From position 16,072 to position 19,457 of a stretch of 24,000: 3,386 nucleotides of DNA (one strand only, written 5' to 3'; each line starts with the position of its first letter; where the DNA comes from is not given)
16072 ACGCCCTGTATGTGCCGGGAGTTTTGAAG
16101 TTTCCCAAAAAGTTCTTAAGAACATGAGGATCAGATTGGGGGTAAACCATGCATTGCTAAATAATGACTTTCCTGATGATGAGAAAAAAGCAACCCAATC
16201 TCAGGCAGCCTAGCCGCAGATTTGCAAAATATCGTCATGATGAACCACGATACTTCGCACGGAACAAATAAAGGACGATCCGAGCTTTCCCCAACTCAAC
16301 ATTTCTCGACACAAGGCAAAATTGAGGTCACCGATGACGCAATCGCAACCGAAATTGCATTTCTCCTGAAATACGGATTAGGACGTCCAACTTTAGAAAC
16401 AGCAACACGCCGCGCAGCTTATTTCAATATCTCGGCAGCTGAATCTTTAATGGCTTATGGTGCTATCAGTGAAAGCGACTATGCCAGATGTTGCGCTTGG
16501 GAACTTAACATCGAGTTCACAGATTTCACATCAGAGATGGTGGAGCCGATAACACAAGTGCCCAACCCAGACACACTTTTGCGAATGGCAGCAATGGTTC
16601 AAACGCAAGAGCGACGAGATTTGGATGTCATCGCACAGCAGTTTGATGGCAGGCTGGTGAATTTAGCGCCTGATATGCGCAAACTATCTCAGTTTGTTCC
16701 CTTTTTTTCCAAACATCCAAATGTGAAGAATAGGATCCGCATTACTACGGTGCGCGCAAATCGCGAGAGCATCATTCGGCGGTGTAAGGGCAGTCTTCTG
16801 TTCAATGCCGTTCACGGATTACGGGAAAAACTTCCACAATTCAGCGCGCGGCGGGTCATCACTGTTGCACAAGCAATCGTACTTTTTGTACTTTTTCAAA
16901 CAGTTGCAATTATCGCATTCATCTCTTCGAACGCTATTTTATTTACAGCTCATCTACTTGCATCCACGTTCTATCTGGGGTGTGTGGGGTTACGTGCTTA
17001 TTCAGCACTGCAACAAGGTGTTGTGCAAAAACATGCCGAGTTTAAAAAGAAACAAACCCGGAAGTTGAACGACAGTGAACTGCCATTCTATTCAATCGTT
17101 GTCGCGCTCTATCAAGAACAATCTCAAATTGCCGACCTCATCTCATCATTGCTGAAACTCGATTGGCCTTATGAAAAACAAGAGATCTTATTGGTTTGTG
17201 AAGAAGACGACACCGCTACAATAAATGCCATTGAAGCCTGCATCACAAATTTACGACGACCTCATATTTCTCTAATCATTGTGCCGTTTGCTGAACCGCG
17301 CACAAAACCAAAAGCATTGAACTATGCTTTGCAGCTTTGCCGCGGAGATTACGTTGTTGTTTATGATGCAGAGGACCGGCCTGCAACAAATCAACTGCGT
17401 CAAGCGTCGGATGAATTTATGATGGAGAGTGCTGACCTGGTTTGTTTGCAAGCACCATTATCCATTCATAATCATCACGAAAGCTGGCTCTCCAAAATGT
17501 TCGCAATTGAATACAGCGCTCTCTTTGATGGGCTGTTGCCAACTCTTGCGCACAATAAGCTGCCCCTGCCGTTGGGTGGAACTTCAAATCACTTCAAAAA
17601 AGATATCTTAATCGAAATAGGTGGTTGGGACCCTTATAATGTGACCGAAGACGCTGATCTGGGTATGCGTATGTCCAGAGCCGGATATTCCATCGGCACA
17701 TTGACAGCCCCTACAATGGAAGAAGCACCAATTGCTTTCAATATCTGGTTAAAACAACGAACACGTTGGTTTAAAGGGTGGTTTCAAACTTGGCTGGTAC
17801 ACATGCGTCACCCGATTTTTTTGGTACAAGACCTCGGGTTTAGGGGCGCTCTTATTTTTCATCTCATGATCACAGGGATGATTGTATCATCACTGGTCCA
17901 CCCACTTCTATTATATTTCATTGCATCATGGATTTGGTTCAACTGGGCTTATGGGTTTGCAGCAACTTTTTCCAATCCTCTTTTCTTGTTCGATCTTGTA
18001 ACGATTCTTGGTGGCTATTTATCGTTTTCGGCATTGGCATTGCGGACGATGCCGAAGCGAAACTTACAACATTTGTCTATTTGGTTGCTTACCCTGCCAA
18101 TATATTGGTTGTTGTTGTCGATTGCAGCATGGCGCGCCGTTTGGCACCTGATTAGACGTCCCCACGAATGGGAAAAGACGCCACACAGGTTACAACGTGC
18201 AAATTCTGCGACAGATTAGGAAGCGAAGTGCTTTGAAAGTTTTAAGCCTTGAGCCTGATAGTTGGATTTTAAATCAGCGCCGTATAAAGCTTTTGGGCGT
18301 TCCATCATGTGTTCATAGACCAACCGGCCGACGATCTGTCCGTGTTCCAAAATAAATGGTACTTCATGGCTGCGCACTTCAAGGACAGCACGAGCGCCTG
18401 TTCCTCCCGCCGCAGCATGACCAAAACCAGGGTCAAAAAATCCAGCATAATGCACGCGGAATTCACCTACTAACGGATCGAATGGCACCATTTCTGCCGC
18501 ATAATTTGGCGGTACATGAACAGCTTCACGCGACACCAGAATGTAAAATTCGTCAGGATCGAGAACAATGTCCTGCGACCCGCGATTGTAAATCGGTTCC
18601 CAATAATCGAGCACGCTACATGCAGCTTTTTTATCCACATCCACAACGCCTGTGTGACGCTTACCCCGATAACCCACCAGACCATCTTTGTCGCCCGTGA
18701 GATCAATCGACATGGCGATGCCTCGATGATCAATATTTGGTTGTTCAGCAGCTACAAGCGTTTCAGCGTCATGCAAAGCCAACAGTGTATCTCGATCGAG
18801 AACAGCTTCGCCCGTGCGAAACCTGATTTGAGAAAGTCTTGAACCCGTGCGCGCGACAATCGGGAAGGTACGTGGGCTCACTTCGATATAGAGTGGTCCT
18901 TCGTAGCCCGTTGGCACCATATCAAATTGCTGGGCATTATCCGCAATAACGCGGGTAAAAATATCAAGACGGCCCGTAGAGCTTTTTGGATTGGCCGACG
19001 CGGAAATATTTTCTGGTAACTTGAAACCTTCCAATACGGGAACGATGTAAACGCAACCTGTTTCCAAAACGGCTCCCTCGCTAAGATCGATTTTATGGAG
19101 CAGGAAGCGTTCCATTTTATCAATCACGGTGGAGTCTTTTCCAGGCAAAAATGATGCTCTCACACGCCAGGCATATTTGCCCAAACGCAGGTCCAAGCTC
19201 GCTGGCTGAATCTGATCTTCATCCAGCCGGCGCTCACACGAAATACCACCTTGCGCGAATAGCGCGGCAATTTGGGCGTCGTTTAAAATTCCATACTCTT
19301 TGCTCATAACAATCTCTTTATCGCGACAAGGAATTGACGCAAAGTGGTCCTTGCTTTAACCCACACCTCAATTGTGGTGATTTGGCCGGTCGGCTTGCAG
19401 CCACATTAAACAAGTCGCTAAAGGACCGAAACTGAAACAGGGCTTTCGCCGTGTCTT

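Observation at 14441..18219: Quorum-sensing pair (luxR-luxI) directly coupled to a stand-alone processive GT2 polysaccharide synthase, inserted between infC and dcd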

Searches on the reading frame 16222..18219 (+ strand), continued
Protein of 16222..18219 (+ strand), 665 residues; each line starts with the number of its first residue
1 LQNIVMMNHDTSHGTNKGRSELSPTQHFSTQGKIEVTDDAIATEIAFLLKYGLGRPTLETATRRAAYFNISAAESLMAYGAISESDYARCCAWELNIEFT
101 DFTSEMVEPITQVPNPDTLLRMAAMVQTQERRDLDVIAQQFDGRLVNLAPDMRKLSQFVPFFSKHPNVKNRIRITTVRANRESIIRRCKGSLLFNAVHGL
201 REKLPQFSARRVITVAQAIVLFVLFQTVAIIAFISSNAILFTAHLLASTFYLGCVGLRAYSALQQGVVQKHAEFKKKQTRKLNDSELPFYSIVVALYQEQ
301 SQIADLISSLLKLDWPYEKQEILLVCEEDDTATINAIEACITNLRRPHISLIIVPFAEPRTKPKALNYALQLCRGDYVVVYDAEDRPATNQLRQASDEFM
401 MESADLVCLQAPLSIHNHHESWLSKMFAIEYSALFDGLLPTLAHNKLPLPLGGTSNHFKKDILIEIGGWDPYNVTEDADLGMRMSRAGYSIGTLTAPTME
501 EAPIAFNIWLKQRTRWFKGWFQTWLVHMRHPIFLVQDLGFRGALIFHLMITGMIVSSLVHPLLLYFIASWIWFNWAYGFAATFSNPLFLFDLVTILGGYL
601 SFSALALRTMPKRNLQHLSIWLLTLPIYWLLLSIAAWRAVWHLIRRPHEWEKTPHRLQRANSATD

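Call 25: search_solved_structures(query=A1, max_evalue=0.01)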
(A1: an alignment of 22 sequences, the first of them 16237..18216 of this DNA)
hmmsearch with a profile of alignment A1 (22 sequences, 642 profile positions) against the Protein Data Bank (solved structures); distinct sequences matched with E-value up to 0.01: 11.
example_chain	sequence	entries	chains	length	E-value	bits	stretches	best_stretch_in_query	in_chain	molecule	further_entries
9fmv_A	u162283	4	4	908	2.1e-12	49.9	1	265-500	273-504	Cellulose synthase catalytic subunit [UDP-forming]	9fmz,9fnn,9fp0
7lby_A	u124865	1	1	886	2.1e-12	49.9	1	265-500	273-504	Cellulose synthase catalytic subunit [UDP-forming]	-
9b8v_E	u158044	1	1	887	2.1e-12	49.9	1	265-500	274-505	Cellulose synthase catalytic subunit [UDP-forming]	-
5ej1_A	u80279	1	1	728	1.2e-11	47.4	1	252-550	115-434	Putative cellulose synthase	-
4hg6_A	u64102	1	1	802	1.5e-11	47.1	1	252-550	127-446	Cellulose Synthase Subunit A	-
4p00_A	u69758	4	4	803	1.5e-11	47.1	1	252-550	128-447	Cellulose Synthase A subunit | Cellulose Synthase subunit A | Putative cellulose synthase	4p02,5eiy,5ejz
6yv7_B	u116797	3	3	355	2e-10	43.4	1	259-375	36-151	Glycosyl transferase, family 2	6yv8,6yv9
6yv7_A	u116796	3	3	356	2e-10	43.4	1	259-375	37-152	Glycosyl transferase, family 2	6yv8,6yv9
5tze_C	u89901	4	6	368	3.9e-07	32.5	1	267-382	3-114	Glycosyl transferase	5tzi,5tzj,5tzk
5tz8_A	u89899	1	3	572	9.4e-07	31.2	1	267-382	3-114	Glycosyl transferase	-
6f8l_G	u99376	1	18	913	0.0015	20.7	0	29-163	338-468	Type IV pilus assembly protein PilF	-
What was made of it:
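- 16333..16836 (+): N-terminal cytoplasmic GSPII/MshEN-fold domain of the GT2 (aa 33-200). It lacks the c-di-GMP-binding motif. Profile hit to PilF, E 0.0015 (call 25).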

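Call 27: fold_search(model_id=the predicted structure, library=pdb)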
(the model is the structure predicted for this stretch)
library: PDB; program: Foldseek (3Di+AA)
matches with E <= 10: 1249; with E <= 0.001: 273
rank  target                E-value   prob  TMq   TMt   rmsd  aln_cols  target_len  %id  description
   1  9b8v_E                5.2e-14  1.00  0.42  0.33  23.6       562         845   17  AlphaFold2 informed cryo-EM model of the E. coli cellulose synthase BcsAG3B6 complex (released 2025-02-19)
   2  8smm_A                5.7e-14  1.00  0.39  0.49  13.9       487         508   18  Xenopus laevis hyaluronan synthase 1 (released 2024-05-01)
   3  8smn_A                5.7e-14  1.00  0.36  0.45  14.9       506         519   17  Xenopus laevis hyaluronan synthase 1, nascent HA polymer bound state (released 2024-05-01)
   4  8smp_A                6.0e-14  1.00  0.38  0.46  14.5       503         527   14  Xenopus laevis hyaluronan synthase 1, UDP-bound, gating loop inserted state (released 2024-05-01)
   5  7sp7_A                7.9e-14  1.00  0.35  0.45  16.0       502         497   14  Chlorella virus hyaluronan synthase inhibited by UDP (released 2022-04-06)
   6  4p00_A                1.2e-13  1.00  0.43  0.39  11.9       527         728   18  Bacterial Cellulose Synthase in complex with cyclic-di-GMP and UDP (released 2014-04-09)
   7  5ej1_A                1.5e-13  1.00  0.41  0.38  11.9       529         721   16  Pre-translocation state of bacterial cellulose synthase (released 2016-03-30)
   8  8sne_A                1.8e-13  1.00  0.36  0.47  13.4       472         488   15  Chlorella virus Hyaluronan Synthase bound to GlcA extended GlcNAc primer and UDP (released 2024-05-01)
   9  9yq2_A                3.4e-13  1.00  0.44  0.58   5.9       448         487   15  Chlorella virus hyaluronan synthase bound to DDM (released 2025-12-10)
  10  9yq5_A                4.0e-13  1.00  0.37  0.48  13.3       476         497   15  Chlorella virus hyaluronan synthase bound to an inserted UDP-GlcA (released 2025-12-10)
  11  9yq4_A                4.8e-13  1.00  0.46  0.59   5.3       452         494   15  Chlorella virus hyaluronan synthase bound to a proofreading UDP-GlcA (released 2025-12-10)
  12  7sp8_A                5.8e-13  1.00  0.36  0.46  14.2       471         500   14  Chlorella virus Hyaluronan Synthase bound to UDP-GlcNAc (released 2022-04-06)
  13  8snc_A                7.4e-13  1.00  0.46  0.60   6.2       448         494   15  Chlorella virus Hyaluronan Synthase bound to GlcA extended GlcNAc primer (released 2024-05-01)
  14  9kqc_A                1.0e-12  1.00  0.36  0.46  15.5       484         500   14  Chlorella virus Hyaluronan Synthase bound to VNAR (released 2025-05-14)
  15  7sp9_A                1.2e-12  1.00  0.36  0.46  14.3       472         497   14  Chlorella virus Hyaluronan Synthase in the GlcNAc-primed channel-closed state (released 2022-04-06)
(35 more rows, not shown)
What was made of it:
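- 16237..18219 (+): GT2: membrane-integrated processive-type glycosyltransferase, 660 aa. An alternative TTG start lies at 16222. Foldseek top hits are BcsA, hyaluronan synthases and chitin synthases, E 5e-14 to 1e-8 (call 27).
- On Membrane-integrated processive GT2 synthase: Foldseek E 5e-14 to BcsA and HAS (call 27).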

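Call 58: find_encoding_contigs(protein=P0044, flank=6000, max_places=1)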
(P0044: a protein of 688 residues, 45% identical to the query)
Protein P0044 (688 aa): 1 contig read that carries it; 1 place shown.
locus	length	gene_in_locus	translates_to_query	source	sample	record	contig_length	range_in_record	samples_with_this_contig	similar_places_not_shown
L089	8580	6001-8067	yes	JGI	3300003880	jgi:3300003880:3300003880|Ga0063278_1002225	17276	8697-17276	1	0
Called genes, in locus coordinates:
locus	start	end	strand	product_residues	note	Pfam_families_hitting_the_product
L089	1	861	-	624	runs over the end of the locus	-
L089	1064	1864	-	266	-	PF00561:Abhydrolase_1 (weak), PF12697:Abhydrolase_6, PF12146:Hydrolase_4, PF00975:Thioesterase (weak)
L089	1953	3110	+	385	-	PF13439:Glyco_transf_4, PF13579:Glyco_trans_4_4, PF13477:Glyco_trans_4_2 (faint), PF00534:Glycos_transf_1, PF13692:Glyco_trans_1_4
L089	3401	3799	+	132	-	PF05198:IF3_N, PF00707:IF3_C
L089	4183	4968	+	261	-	PF03472:Autoind_bind, PF00196:GerE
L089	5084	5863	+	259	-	PF00765:Autoind_synth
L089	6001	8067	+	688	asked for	PF00535:Glycos_transf_2 (weak), PF13641:Glyco_tranf_2_3, PF13632:Glyco_trans_2_3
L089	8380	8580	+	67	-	?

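Call 59: find_encoding_contigs(protein=P0014, flank=6000, max_places=1)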
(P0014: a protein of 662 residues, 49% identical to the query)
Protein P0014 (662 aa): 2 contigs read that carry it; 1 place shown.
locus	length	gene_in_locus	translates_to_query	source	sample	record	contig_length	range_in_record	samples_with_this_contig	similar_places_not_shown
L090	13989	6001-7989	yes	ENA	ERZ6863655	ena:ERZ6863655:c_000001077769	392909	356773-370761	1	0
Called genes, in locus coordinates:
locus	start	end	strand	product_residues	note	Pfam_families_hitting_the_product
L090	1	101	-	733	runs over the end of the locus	PF00141:peroxidase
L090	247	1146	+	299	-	PF00126:HTH_1, PF03466:LysR_substrate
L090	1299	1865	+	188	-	PF13424:TPR_12 (faint), PF07719:TPR_2 (faint), PF13428:TPR_14 (faint), PF00515:TPR_1 (faint), PF13431:TPR_17 (faint), PF13432:TPR_16 (weak), PF14559:TPR_19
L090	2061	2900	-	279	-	PF00378:ECH_1, PF16113:ECH_2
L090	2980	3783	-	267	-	PF00561:Abhydrolase_1 (weak), PF12146:Hydrolase_4, PF12697:Abhydrolase_6, PF07859:Abhydrolase_3 (faint)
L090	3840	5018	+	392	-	PF13439:Glyco_transf_4, PF13477:Glyco_trans_4_2, PF13579:Glyco_trans_4_4, PF00534:Glycos_transf_1, PF13692:Glyco_trans_1_4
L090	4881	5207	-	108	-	-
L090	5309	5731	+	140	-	PF05198:IF3_N, PF00707:IF3_C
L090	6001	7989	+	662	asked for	PF13506:Glyco_transf_21 (faint), PF00535:Glycos_transf_2 (weak), PF13641:Glyco_tranf_2_3, PF13632:Glyco_trans_2_3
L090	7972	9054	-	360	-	PF06559:DCD_N, PF22769:DCD, PF22569:DCD_C, PF22769:DCD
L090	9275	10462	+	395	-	PF01053:Cys_Met_Meta_PP, PF00155:Aminotran_1_2, PF01041:DegT_DnrJ_EryC1 (faint)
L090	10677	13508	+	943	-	PF08335:GlnD_UR_UTase, PF27444:GlnD_3rd, PF01966:HD, PF01842:ACT (weak), PF13291:ACT_4 (faint), PF01842:ACT (weak), PF24931:ACT_ACR9_3rd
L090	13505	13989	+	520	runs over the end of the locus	PF03023:MurJ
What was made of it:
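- An empty site is seen in L090 (call 59). L090 has infC-GT2-dcd with no luxRI (call 59).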

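Call 60: find_encoding_contigs(protein=P0046, flank=6000, max_places=1)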
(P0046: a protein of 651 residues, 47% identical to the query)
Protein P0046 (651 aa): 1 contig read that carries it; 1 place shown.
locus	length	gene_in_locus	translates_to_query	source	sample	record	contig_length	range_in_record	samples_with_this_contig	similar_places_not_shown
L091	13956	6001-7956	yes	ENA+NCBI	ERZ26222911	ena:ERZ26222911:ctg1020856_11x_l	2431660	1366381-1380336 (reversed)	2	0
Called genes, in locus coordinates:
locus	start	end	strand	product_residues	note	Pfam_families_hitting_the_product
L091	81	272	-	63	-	-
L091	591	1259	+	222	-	PF22725:GFO_IDH_MocA_C3, PF02894:GFO_IDH_MocA_C (weak)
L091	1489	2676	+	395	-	PF13384:HTH_23 (weak), PF13518:HTH_28 (weak), PF13551:HTH_29 (weak)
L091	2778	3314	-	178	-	PF13358:DDE_3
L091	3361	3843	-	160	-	PF13384:HTH_23 (weak), PF13565:HTH_32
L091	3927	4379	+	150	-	-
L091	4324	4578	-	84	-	PF13683:rve_3, PF13333:rve_2 (weak)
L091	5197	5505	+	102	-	-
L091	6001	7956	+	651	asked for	PF00535:Glycos_transf_2, PF13641:Glyco_tranf_2_3, PF13632:Glyco_trans_2_3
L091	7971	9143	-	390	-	PF13439:Glyco_transf_4, PF13477:Glyco_trans_4_2 (weak), PF13579:Glyco_trans_4_4, PF00534:Glycos_transf_1, PF13692:Glyco_trans_1_4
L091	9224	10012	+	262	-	PF12697:Abhydrolase_6, PF12146:Hydrolase_4, PF20408:Abhydrolase_11 (faint), PF00561:Abhydrolase_1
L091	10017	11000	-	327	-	PF02915:Rubrerythrin, PF01988:VIT1 (weak)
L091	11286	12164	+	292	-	PF05708:Peptidase_C92 (weak)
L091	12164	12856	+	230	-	PF02224:Cytidylate_kin, PF13189:Cytidylate_kin2, PF13207:AAA_17 (weak)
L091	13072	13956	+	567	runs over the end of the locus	PF21710:Spt6_S1 (faint), PF00575:S1, PF17092:PCB_OB (faint), PF00575:S1, PF23459:S1_RRP5 (weak), PF00575:S1, PF23459:S1_RRP5 (weak), PF00575:S1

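Call 74: search_protein_families(library=pfam, proteins=[L002:6825-7670:-, L002:5050-6423:-, L002:3075-3728:+, L002:9778-10776:-], max_evalue=0.001)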
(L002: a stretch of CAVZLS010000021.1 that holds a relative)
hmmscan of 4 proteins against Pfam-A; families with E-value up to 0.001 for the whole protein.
L002:6825-7670:- (281 aa): 2 families
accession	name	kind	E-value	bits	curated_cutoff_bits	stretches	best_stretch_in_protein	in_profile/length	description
PF00497.25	SBP_bac_3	-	8.5e-28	97.2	26.4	1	48-275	1-131/132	Bacterial extracellular solute-binding proteins, family 3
PF10613.14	Lig_chan-Glu_bd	-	2.2e-05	24.9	30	1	51-140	5-111/115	Ligated ion channel L-glutamate- and glycine-binding site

L002:5050-6423:- (457 aa): 1 family
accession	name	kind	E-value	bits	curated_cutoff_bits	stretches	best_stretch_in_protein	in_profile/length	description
PF01921.24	tRNA-synt_1f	-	1.2e-100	337.4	27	1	1-284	70-359/360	tRNA synthetases class I (K)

L002:3075-3728:+ (217 aa): 2 families
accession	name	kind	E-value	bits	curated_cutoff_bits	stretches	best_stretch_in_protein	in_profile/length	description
PF00717.28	Peptidase_S24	-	3.2e-23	82.1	23.3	1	94-212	1-115/116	Peptidase S24-like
PF13443.12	HTH_26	-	0.0009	19.9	22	0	15-78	2-61/63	Cro/C1-type HTH DNA-binding domain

L002:9778-10776:- (332 aa): 1 family
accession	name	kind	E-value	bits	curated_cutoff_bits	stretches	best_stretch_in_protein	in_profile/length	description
PF03976.20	PPK2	-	9.9e-88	294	22.3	1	90-310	4-224/229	Polyphosphate kinase 2 (PPK2)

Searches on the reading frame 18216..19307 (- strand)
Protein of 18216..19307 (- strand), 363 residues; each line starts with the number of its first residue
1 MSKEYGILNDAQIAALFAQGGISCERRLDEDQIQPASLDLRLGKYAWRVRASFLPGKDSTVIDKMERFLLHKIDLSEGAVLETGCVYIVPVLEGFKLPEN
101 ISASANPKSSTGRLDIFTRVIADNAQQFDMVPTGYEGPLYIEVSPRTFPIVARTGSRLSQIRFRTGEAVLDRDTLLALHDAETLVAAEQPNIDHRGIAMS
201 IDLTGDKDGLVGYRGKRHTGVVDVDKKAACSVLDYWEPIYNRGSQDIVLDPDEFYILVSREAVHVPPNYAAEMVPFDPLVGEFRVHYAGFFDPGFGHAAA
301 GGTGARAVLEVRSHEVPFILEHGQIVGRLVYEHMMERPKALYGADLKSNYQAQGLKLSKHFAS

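Call 5: search_protein_families(library=pfam, proteins=[window:18216-19307:-], max_evalue=0.01)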
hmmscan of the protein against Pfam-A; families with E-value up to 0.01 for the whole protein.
window:18216-19307:- (363 aa): 3 families
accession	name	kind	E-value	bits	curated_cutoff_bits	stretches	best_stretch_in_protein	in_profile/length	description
PF22569.1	DCD_C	-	1.4e-92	308.8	22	1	173-361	3-192/192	2'-deoxycytidine 5'-triphosphate deaminase (DCD), C-terminal domain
PF06559.16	DCD_N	-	2.9e-77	258.6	21.4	1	5-167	2-164/164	2'-deoxycytidine 5'-triphosphate deaminase (DCD) N-terminal domain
PF22769.1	DCD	-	7.1e-77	257.2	27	2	7-165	1-152/153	dCTP deaminase-like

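Call 6: search_protein_families(library=ncbifam, proteins=[window:18216-19307:-], max_evalue=0.01)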
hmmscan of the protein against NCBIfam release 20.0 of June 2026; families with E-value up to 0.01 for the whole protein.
window:18216-19307:- (363 aa): 3 families
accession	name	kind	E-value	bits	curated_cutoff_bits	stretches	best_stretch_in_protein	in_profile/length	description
NF005734.0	PRK07559.1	equivalog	3.3e-187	621.7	283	1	3-362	7-366/368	2'-deoxycytidine 5'-triphosphate deaminase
TIGR02274.1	dCTP_deam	equivalog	8.2e-23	81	92.8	2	7-167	1-155/180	dCTP deaminase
NF002598.0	PRK02253.1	equivalog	1.5e-05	24.6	130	1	26-113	23-104/167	deoxyuridine 5'-triphosphate nucleotidohydrolase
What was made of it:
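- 18216..19307 (-): dcd (two-domain dCTP deaminase), right flank. It is convergent with the GT2 and overlaps it by 4 nt. It is the ancestral neighbour of the GT2. NF005734, E 3e-187 (call 6).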
